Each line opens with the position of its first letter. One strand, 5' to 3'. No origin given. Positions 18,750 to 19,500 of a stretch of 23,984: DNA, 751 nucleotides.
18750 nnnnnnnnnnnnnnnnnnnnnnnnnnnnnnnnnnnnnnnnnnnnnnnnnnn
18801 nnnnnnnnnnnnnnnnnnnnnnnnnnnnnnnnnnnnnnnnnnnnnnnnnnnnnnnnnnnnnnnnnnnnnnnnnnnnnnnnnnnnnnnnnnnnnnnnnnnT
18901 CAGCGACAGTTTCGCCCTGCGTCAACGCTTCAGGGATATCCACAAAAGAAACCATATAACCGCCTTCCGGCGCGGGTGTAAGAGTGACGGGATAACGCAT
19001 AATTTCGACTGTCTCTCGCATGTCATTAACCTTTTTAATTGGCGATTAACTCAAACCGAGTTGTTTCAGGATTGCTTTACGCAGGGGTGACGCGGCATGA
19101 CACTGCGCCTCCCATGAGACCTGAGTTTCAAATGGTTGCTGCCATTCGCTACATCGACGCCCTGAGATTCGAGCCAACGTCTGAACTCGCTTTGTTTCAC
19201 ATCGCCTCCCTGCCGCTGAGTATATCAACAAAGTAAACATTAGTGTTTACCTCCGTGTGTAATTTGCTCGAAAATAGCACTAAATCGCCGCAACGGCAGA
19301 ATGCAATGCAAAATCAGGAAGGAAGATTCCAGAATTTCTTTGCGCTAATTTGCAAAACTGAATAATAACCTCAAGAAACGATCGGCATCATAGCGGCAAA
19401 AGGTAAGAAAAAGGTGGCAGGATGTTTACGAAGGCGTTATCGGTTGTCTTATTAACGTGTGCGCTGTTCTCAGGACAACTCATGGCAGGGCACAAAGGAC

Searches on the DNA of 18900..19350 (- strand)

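Call 4: search_dna_similar(query=window:18900-19350:-, collection=ecoli_genomes, mode=near, max_rows=40, rows=spread)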
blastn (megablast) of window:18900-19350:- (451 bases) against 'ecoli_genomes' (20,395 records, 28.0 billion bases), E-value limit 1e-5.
Records with a match: 5414; places in all: 5415; records where one place covers at least 80% of the query: 4255.
Genomes with a match: 5414 of 5426; with a place that covers at least 80% of the query: 4255. Places per genome that has any: lowest 1, median 1, highest 2. On chromosomes: 5410 places; on plasmids: 5.
Best place of each record, by identity: >=99% 593; 95-99% 1455; 90-95% 3364; 80-90% 2.
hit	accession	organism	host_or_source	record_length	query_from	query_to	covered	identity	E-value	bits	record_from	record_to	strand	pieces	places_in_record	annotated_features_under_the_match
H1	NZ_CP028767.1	Escherichia coli strain A7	Orangutan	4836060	1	451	100%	100.0%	0e+0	833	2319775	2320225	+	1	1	mRNA interferase | hicB: type II toxin-antitoxin system antitoxin HicB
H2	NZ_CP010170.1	Escherichia coli strain H6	not applicable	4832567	1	451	100%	99.3%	0e+0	817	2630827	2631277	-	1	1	mRNA interferase | hicB: type II toxin-antitoxin system antitoxin HicB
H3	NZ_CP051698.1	Escherichia coli strain SCU-152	Homo sapiens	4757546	1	451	100%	99.1%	0e+0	811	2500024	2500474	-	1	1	mRNA interferase | hicB: type II toxin-antitoxin system antitoxin HicB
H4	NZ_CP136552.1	Escherichia coli O104:H4 strain rpoS_ATGtoATA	Homo sapiens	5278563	1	451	100%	99.1%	0e+0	811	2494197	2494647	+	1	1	mRNA interferase | hicB: type II toxin-antitoxin system antitoxin HicB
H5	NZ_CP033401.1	Escherichia coli strain WCHEC020031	Homo sapiens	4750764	1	451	100%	98.9%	0e+0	806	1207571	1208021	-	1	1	mRNA interferase | hicB: type II toxin-antitoxin system antitoxin HicB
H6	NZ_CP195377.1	Escherichia coli strain 23AR1183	Homo sapiens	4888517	1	451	100%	98.9%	0e+0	806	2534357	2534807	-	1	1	mRNA interferase | hicB: type II toxin-antitoxin system antitoxin HicB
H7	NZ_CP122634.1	Escherichia coli strain ETEC4085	Sus scrofa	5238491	1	451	100%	95.1%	0e+0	726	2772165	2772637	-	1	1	hicA: type II toxin-antitoxin system mRNA interferase toxin HicA | hicB: type II toxin-antitoxin system antitoxin HicB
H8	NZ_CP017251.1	Escherichia coli strain NADC 5570/86-24/6564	not applicable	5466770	1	451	100%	94.9%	0e+0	721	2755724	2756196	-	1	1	hicA: type II toxin-antitoxin system mRNA interferase toxin HicA | hicB: type II toxin-antitoxin system antitoxin HicB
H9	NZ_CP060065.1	Escherichia coli strain G5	Homo sapiens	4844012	1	451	100%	94.9%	0e+0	721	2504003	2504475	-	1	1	hicA: type II toxin-antitoxin system mRNA interferase toxin HicA | hicB: type II toxin-antitoxin system antitoxin HicB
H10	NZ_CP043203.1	Escherichia coli O16:H48 strain PG20180058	mouse gut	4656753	1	451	100%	94.9%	0e+0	721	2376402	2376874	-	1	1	hicA: type II toxin-antitoxin system mRNA interferase toxin HicA | hicB: type II toxin-antitoxin system antitoxin HicB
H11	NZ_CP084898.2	Escherichia coli strain gw25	laboratory experiment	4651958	1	451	100%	94.9%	0e+0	721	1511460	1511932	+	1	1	hicA: type II toxin-antitoxin system mRNA interferase toxin HicA | hicB: type II toxin-antitoxin system antitoxin HicB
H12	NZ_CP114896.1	Escherichia coli strain CM93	not applicable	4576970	1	451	100%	94.9%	0e+0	721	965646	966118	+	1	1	hicA: type II toxin-antitoxin system mRNA interferase toxin HicA | hicB: type II toxin-antitoxin system antitoxin HicB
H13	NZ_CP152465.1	Escherichia coli strain Sel(0 hit star)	not applicable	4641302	1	451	100%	94.9%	0e+0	721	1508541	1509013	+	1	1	hicA: type II toxin-antitoxin system mRNA interferase toxin HicA | hicB: type II toxin-antitoxin system antitoxin HicB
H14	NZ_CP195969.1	Escherichia coli strain I3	Raw wastewater influent sample from the ...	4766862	1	451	100%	94.9%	0e+0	721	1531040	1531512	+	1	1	hicA: type II toxin-antitoxin system mRNA interferase toxin HicA | hicB: type II toxin-antitoxin system antitoxin HicB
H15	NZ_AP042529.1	Escherichia coli strain OkiPb01686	bovine feces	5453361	1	451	100%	94.9%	0e+0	721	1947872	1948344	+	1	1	hicA: type II toxin-antitoxin system mRNA interferase toxin HicA | hicB: type II toxin-antitoxin system antitoxin HicB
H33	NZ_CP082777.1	Escherichia coli O25:H1 strain CU39ES-1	Homo sapiens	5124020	1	106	24%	98.1%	1e-43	185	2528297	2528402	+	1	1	none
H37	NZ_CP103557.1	Escherichia coli O25b:H4-ST131 strain 4993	Homo sapiens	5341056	1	106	24%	97.2%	6e-42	180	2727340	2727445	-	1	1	none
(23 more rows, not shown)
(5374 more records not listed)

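Call 5: get_annotated_region(hit=H1, flank=1500)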
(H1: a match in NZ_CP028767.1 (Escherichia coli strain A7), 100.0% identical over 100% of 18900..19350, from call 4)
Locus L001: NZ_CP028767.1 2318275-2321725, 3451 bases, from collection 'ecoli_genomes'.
description: Escherichia coli strain A7 chromosome, complete genome
organism: Escherichia coli strain A7 (NCBI taxid 562)
replicon: chromosome; assembly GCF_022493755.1
host: Orangutan; source: feces; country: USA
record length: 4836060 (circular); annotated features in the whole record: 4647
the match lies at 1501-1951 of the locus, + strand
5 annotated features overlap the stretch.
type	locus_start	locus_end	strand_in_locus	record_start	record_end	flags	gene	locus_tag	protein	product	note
CDS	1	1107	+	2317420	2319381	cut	rlhA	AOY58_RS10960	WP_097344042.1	23S rRNA 5-hydroxycytidine C2501 synthase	-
CDS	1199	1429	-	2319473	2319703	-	yncJ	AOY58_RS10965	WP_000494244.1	YncJ family protein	-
CDS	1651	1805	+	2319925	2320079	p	-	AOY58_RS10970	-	mRNA interferase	frameshifted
CDS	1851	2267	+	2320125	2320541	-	hicB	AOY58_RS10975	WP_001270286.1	type II toxin-antitoxin system antitoxin HicB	-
CDS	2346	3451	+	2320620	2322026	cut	ydcR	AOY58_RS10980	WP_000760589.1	PLP-dependent aminotransferase family protein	-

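Call 6: get_annotated_region(hit=H10, flank=1500)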
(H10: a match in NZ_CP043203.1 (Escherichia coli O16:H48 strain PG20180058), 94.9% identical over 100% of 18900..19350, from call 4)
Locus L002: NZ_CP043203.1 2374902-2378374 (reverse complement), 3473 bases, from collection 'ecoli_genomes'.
description: Escherichia coli O16:H48 strain PG20180058 chromosome, complete genome
organism: Escherichia coli O16:H48 strain PG20180058 (NCBI taxid 2605619)
replicon: chromosome; assembly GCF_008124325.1
host: -; source: mouse gut; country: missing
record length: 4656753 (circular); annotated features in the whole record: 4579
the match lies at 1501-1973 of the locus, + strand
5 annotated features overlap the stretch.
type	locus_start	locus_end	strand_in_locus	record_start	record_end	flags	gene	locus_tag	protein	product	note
CDS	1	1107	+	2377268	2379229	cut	rlhA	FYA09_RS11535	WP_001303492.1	23S rRNA 5-hydroxycytidine C2501 synthase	-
CDS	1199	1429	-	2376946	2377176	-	yncJ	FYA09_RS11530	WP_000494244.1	YncJ family protein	-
CDS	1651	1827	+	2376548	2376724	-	hicA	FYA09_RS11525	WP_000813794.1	type II toxin-antitoxin system mRNA interferase toxin HicA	-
CDS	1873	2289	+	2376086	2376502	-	hicB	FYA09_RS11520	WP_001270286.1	type II toxin-antitoxin system antitoxin HicB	-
CDS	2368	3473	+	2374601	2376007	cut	ydcR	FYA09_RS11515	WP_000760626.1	PLP-dependent aminotransferase family protein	-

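Call 7: get_annotated_region(hit=H4, flank=1500)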
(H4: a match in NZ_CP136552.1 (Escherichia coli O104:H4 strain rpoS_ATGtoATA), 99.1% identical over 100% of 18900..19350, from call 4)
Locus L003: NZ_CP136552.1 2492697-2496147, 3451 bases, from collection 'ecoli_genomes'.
description: Escherichia coli O104:H4 strain rpoS_ATGtoATA chromosome, complete genome
organism: Escherichia coli O104:H4 strain rpoS_ATGtoATA (NCBI taxid 1038927)
replicon: chromosome; assembly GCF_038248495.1
host: Homo sapiens; source: stool; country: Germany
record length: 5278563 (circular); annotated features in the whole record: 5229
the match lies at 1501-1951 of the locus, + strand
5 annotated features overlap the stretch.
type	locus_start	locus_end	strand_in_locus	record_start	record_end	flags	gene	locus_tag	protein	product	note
CDS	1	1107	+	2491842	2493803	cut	rlhA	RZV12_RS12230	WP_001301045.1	23S rRNA 5-hydroxycytidine C2501 synthase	-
CDS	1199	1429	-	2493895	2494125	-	yncJ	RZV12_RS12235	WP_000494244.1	YncJ family protein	-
CDS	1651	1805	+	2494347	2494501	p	-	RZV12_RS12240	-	mRNA interferase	frameshifted; internal stop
CDS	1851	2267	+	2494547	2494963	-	hicB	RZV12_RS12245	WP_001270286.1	type II toxin-antitoxin system antitoxin HicB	-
CDS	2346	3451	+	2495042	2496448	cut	ydcR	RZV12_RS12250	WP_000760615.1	aminotransferase-like domain-containing protein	-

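Call 9: search_dna_similar(query=window:18992-19171:-, collection=ecoli_genomes, mode=near, max_rows=40, rows=spread)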
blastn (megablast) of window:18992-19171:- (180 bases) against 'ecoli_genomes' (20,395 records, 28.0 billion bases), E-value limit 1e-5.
Records with a match: 4256; places in all: 4257; records where one place covers at least 80% of the query: 4253.
Genomes with a match: 4256 of 5426; with a place that covers at least 80% of the query: 4253. Places per genome that has any: lowest 1, median 1, highest 2. On chromosomes: 4253 places; on plasmids: 4.
Best place of each record, by identity: >=99% 114; 95-99% 700; 80-90% 3442.
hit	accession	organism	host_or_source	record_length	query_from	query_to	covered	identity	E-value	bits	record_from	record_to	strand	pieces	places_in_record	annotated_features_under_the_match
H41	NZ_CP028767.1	Escherichia coli strain A7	Orangutan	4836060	1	180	100%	100.0%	2e-88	333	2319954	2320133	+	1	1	mRNA interferase | hicB: type II toxin-antitoxin system antitoxin HicB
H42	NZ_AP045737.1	Escherichia coli strain 118C_1_fosA3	Canis lupus familiaris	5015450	1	180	100%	99.4%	8e-87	327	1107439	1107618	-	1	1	mRNA interferase | hicB: type II toxin-antitoxin system antitoxin HicB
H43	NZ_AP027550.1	Escherichia coli strain LR-51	Homo sapiens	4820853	1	180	100%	98.9%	4e-85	322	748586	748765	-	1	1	mRNA interferase | hicB: type II toxin-antitoxin system antitoxin HicB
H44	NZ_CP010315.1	Escherichia coli strain 789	Turkey with septicemic infection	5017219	1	180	100%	98.3%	2e-83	316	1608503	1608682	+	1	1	mRNA interferase | hicB: type II toxin-antitoxin system antitoxin HicB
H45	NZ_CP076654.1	Escherichia coli strain NC19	duck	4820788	1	180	100%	98.3%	2e-83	316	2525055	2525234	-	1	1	mRNA interferase | hicB: type II toxin-antitoxin system antitoxin HicB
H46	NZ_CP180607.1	Escherichia coli strain PS1Thumoskin9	Homo sapiens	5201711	1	180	100%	98.3%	2e-83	316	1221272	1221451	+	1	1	mRNA interferase | hicB: type II toxin-antitoxin system antitoxin HicB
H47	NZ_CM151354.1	Escherichia coli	Homo sapiens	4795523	1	180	100%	98.3%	2e-83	316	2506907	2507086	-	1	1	mRNA interferase | hicB: type II toxin-antitoxin system antitoxin HicB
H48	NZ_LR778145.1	Escherichia coli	sediment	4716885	1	180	100%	98.3%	2e-83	316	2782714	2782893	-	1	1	mRNA interferase | hicB: type II toxin-antitoxin system antitoxin HicB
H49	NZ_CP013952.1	Escherichia coli strain HST04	TAKARA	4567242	1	180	100%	88.6%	3e-56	226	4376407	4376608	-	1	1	hicA: type II toxin-antitoxin system mRNA interferase toxin HicA | hicB: type II toxin-antitoxin system antitoxin HicB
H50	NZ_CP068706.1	Escherichia coli strain J53-p1-pV-hybrid-1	conjugation assay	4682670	1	180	100%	88.6%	3e-56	226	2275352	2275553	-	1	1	hicA: type II toxin-antitoxin system mRNA interferase toxin HicA | hicB: type II toxin-antitoxin system antitoxin HicB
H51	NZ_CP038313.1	Escherichia coli O157:H7 strain OK1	Homo sapiens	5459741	1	180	100%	88.6%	3e-56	226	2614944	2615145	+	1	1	hicA: type II toxin-antitoxin system mRNA interferase toxin HicA | hicB: type II toxin-antitoxin system antitoxin HicB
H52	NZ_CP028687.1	Escherichia coli strain 110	cattle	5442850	1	180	100%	88.6%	3e-56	226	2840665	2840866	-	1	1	hicA: type II toxin-antitoxin system mRNA interferase toxin HicA | hicB: type II toxin-antitoxin system antitoxin HicB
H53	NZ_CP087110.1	Escherichia coli strain PJ-T13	Gong Dong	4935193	1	180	100%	88.6%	3e-56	226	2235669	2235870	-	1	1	hicA: type II toxin-antitoxin system mRNA interferase toxin HicA | hicB: type II toxin-antitoxin system antitoxin HicB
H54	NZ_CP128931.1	Escherichia coli strain TUM9757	missing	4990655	1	180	100%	88.6%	3e-56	226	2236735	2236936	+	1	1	hicA: type II toxin-antitoxin system mRNA interferase toxin HicA | hicB: type II toxin-antitoxin system antitoxin HicB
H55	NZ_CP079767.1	Escherichia coli strain SF10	Duck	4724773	1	180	100%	88.6%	3e-56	226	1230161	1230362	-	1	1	hicA: type II toxin-antitoxin system mRNA interferase toxin HicA | hicB: type II toxin-antitoxin system antitoxin HicB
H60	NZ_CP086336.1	Escherichia coli strain EBJ001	Homo sapiens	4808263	1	180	100%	88.1%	1e-54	220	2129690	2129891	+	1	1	hicA: type II toxin-antitoxin system mRNA interferase toxin HicA | hicB: type II toxin-antitoxin system antitoxin HicB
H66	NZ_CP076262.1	Escherichia coli strain 0-4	Homo sapiens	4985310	1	180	100%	88.1%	1e-54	220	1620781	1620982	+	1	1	hicA: type II toxin-antitoxin system mRNA interferase toxin HicA | hicB: type II toxin-antitoxin system antitoxin HicB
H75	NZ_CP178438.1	Escherichia coli strain JX21CE8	chicken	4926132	1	180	100%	87.6%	6e-53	215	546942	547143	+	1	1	hicA: type II toxin-antitoxin system mRNA interferase toxin HicA | hicB: type II toxin-antitoxin system antitoxin HicB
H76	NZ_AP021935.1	Escherichia coli strain WP2-W18-ESBL-10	-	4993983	1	180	100%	86.6%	1e-49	204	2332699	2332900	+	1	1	hicA: type II toxin-antitoxin system mRNA interferase toxin HicA | hicB: type II toxin-antitoxin system antitoxin HicB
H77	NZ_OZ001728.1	Escherichia coli strain FFFEB2 MIAE 11482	sewage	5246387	1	180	100%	86.6%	1e-49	204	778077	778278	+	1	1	hicA: type II toxin-antitoxin system mRNA interferase toxin HicA | hicB: type II toxin-antitoxin system antitoxin HicB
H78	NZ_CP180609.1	Escherichia coli strain PS1Phumofeces1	Homo sapiens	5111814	1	180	100%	86.1%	6e-48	198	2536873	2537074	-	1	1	hicA: type II toxin-antitoxin system mRNA interferase toxin HicA | hicB: type II toxin-antitoxin system antitoxin HicB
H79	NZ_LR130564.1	Escherichia coli strain MS14387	Homo sapiens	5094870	1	180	100%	86.1%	6e-48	198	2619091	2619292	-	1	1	hicA: type II toxin-antitoxin system mRNA interferase toxin HicA | hicB: type II toxin-antitoxin system antitoxin HicB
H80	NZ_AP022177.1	Escherichia coli strain WP7-S17-ESBL-04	-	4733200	1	87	48%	95.4%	4e-30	139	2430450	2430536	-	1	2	type II toxin-antitoxin system HicA family toxin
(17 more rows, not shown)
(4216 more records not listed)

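Call 20: get_annotated_region(hit=H42, flank=1500)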
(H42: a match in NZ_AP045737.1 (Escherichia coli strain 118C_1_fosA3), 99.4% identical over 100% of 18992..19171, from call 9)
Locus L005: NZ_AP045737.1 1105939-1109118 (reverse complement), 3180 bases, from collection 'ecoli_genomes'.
description: Escherichia coli strain 118C_1_fosA3 chromosome, complete genome
organism: Escherichia coli strain 118C_1_fosA3 (NCBI taxid 562)
replicon: chromosome; assembly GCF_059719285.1
host: Canis lupus familiaris; source: feces; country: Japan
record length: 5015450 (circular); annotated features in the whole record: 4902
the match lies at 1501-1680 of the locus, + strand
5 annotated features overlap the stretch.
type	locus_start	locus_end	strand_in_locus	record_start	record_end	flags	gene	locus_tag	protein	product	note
CDS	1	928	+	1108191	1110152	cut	rlhA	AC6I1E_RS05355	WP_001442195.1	23S rRNA 5-hydroxycytidine C2501 synthase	-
CDS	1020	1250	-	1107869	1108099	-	yncJ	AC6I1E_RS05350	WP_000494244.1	YncJ family protein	-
CDS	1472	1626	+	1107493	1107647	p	-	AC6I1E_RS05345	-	mRNA interferase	frameshifted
CDS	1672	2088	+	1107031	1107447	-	hicB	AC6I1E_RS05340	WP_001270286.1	type II toxin-antitoxin system antitoxin HicB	-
CDS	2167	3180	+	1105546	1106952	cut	ydcR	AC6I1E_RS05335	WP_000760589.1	aminotransferase-like domain-containing protein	-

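Call 21: get_annotated_region(hit=H43, flank=1500)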
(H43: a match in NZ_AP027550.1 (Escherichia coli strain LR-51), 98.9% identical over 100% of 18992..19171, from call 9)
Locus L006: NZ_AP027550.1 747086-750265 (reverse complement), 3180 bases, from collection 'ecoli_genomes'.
description: Escherichia coli strain LR-51 chromosome, complete genome
organism: Escherichia coli strain LR-51 (NCBI taxid 562)
replicon: chromosome; assembly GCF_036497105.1
host: Homo sapiens; source: feces; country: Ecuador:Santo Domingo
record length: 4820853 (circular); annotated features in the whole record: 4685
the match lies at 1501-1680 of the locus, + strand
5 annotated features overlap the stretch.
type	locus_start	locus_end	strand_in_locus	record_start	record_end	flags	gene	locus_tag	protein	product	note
CDS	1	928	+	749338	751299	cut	rlhA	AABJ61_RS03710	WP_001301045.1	23S rRNA 5-hydroxycytidine C2501 synthase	-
CDS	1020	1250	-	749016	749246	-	yncJ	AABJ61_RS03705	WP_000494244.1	YncJ family protein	-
CDS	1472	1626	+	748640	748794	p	-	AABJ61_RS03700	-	mRNA interferase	frameshifted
CDS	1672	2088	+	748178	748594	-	hicB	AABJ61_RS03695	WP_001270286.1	type II toxin-antitoxin system antitoxin HicB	-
CDS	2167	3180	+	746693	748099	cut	ydcR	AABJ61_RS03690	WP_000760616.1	PLP-dependent aminotransferase family protein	-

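Call 22: get_annotated_region(hit=H44, flank=1500)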
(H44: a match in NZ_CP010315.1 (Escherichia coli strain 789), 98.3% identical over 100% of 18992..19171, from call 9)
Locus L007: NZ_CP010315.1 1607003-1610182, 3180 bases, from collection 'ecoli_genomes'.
description: Escherichia coli strain 789 chromosome, complete genome
organism: Escherichia coli strain 789 (NCBI taxid 562)
replicon: chromosome; assembly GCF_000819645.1
host: -; source: Turkey with septicemic infection; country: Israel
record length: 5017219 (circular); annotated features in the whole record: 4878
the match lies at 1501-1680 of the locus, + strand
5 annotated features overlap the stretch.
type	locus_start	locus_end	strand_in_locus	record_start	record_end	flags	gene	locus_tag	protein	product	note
CDS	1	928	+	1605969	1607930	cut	rlhA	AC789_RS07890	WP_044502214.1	23S rRNA 5-hydroxycytidine C2501 synthase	-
CDS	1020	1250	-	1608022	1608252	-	yncJ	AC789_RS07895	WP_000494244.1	YncJ family protein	-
CDS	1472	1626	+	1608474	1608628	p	-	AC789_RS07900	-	mRNA interferase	frameshifted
CDS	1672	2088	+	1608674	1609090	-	hicB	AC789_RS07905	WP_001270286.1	type II toxin-antitoxin system antitoxin HicB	-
CDS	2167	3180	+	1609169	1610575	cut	ydcR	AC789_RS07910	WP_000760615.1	PLP-dependent aminotransferase family protein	-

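Call 23: get_annotated_region(hit=H45, flank=1500)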
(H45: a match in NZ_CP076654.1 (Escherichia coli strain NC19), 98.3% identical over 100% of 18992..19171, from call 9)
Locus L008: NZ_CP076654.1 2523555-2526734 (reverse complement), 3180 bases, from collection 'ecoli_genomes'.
description: Escherichia coli strain NC19 chromosome, complete genome
organism: Escherichia coli strain NC19 (NCBI taxid 562)
replicon: chromosome; assembly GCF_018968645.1
host: duck; source: visceral; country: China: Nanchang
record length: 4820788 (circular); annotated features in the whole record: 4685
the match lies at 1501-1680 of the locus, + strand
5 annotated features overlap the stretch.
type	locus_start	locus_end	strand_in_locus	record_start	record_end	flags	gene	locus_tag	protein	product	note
CDS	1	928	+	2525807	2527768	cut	rlhA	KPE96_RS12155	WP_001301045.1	23S rRNA 5-hydroxycytidine C2501 synthase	-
CDS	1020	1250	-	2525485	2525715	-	yncJ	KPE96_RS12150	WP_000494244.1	YncJ family protein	-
CDS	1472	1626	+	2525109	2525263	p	-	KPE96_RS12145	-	mRNA interferase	frameshifted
CDS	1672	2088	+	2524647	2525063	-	hicB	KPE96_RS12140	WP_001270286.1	type II toxin-antitoxin system antitoxin HicB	-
CDS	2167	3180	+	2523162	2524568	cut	ydcR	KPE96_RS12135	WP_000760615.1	PLP-dependent aminotransferase family protein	-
